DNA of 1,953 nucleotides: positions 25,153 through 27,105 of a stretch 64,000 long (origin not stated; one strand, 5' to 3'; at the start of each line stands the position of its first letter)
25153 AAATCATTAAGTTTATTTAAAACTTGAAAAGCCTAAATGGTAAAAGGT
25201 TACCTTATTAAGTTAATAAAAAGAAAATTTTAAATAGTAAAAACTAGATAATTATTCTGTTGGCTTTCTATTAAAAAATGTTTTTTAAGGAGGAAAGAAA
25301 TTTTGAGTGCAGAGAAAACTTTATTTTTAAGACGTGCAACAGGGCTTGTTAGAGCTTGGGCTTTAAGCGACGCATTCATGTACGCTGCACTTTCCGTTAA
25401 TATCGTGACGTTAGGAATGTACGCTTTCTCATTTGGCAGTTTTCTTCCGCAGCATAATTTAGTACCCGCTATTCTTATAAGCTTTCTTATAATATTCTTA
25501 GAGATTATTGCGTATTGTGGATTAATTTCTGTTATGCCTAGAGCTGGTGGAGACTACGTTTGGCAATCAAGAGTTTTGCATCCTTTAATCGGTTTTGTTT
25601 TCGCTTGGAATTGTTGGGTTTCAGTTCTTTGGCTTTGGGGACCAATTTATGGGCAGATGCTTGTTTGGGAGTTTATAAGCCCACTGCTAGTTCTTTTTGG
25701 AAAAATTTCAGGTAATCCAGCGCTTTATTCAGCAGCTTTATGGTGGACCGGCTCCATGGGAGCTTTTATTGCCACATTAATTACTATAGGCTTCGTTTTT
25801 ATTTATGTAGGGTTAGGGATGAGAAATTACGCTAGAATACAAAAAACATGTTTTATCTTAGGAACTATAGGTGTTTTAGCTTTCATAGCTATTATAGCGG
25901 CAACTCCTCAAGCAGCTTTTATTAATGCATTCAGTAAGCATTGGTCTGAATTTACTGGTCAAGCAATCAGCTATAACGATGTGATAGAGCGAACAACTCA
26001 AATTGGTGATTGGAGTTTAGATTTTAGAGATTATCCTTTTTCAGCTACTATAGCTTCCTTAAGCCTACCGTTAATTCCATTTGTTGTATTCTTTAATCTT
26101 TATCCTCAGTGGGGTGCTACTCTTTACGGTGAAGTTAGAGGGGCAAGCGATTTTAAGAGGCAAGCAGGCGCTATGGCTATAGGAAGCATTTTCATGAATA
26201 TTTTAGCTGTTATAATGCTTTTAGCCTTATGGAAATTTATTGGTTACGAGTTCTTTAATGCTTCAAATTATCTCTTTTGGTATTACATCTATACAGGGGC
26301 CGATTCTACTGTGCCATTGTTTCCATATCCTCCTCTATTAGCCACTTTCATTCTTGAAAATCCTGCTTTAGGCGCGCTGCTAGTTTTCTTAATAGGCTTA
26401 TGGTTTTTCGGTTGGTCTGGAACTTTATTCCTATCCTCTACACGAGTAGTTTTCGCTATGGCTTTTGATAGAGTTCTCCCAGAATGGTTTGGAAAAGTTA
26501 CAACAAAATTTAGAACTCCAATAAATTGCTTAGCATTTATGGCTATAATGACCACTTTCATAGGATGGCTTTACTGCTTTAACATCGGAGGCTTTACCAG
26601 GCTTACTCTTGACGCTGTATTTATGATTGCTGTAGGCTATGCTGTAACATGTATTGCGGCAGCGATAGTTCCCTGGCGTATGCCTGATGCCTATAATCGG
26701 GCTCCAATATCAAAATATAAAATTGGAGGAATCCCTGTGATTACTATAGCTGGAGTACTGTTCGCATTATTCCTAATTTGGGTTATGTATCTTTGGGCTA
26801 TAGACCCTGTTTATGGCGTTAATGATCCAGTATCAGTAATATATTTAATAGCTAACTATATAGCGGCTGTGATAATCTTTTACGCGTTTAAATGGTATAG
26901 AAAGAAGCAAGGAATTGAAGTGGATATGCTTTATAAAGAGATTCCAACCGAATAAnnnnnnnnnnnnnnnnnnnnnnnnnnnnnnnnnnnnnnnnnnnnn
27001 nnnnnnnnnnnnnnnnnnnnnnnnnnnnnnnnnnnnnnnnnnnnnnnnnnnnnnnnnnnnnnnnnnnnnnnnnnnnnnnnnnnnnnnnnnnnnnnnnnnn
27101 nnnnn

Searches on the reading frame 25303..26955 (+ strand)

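Call 19: search_protein_families(library=pfam, proteins=[window:25303-26955:+], max_evalue=0.01)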
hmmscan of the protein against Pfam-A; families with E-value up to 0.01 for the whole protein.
window:25303-26955:+ (550 aa): 2 families
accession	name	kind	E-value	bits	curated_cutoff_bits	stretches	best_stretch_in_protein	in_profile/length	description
PF13520.12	AA_permease_2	-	7.9e-17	61.7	27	1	27-514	6-423/427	Amino acid permease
PF00324.27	AA_permease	-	4.8e-07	29.3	24.6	1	56-532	34-457/470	Amino acid permease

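Call 79: search_protein_families(library=ncbifam, proteins=[window:25303-26955:+], max_evalue=0.001)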
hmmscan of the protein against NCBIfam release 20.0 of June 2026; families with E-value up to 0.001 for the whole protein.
window:25303-26955:+ (550 aa): 3 families
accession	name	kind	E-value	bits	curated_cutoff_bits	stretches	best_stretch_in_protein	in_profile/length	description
TIGR00909.1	2A0306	subfamily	7.9e-12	44.8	556.8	1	374-492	296-404/429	amino acid transporter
NF053761.1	BrChAATpBcaP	equivalog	2.9e-08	33.2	690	1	377-495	321-429/460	branched-chain amino acid transporter BcaP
TIGR00906.1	2A0303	subfamily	3e-05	22.6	681.7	1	47-424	57-399/602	cationic amino acid transport permease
